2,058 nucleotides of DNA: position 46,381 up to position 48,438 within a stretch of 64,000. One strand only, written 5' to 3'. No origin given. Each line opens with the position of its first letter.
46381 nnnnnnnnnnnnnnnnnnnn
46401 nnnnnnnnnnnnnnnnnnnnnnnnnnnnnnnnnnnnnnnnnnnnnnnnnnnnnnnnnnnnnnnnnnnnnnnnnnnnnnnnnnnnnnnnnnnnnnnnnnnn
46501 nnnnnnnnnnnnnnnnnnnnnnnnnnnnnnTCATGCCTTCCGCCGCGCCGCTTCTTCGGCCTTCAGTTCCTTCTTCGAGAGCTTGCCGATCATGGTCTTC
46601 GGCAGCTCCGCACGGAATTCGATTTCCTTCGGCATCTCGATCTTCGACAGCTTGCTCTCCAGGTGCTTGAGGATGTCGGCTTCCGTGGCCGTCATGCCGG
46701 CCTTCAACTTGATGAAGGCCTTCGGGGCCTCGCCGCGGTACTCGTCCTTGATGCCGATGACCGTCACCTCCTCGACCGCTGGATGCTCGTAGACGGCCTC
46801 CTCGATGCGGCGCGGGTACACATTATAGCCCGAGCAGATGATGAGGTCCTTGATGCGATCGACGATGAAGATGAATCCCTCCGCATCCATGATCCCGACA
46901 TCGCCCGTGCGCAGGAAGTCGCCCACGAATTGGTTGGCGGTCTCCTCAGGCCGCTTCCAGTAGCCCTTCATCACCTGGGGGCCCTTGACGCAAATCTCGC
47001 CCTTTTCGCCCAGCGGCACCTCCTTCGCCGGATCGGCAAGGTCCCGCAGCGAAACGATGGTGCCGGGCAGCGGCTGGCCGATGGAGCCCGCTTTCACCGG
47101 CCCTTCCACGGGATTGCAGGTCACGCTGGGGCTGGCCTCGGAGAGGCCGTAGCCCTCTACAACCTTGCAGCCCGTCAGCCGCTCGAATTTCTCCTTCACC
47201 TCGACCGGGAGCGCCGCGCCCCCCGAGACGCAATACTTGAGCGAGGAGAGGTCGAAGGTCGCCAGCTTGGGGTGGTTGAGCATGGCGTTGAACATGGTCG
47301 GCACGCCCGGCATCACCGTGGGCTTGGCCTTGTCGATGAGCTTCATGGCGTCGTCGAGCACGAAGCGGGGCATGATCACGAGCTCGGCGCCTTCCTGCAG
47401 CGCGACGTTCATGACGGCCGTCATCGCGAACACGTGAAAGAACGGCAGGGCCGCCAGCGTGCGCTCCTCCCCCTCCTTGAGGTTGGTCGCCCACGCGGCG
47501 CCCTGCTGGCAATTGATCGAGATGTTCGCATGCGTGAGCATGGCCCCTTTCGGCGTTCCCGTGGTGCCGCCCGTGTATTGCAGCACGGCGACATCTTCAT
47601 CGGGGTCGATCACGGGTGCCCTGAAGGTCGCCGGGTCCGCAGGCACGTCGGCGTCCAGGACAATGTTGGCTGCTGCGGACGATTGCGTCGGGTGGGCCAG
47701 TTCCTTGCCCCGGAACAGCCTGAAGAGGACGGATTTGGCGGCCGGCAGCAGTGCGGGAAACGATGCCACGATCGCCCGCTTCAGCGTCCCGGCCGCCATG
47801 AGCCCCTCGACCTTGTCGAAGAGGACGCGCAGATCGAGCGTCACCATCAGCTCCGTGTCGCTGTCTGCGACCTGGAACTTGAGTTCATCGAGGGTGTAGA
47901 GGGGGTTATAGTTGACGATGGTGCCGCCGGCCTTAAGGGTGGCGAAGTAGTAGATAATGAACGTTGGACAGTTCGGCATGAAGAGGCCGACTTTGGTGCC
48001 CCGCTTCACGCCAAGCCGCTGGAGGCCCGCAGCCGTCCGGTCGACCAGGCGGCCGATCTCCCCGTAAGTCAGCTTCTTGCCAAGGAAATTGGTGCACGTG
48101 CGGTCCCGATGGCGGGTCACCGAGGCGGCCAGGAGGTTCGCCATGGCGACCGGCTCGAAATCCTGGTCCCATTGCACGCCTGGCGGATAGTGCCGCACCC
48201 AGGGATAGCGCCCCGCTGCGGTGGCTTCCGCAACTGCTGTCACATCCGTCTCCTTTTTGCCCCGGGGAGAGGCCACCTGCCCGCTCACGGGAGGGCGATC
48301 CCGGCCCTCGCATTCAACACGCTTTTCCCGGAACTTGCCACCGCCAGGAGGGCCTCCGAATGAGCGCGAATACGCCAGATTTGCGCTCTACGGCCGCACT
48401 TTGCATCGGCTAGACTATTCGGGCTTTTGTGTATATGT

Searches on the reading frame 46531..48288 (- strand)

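Call 93: search_protein_families(library=pfam, proteins=[window:46531-48288:-], max_evalue=0.0001)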
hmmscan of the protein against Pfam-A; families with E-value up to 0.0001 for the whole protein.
window:46531-48288:- (585 aa): 2 families
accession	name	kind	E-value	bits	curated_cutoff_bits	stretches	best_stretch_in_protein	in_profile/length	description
PF00501.34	AMP-binding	-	1.3e-99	334.1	29.9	1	55-444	3-384/384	AMP-binding enzyme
PF13193.12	AMP-binding_C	-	1.3e-19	71.3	24.5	1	495-569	2-76/76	AMP-binding enzyme C-terminal domain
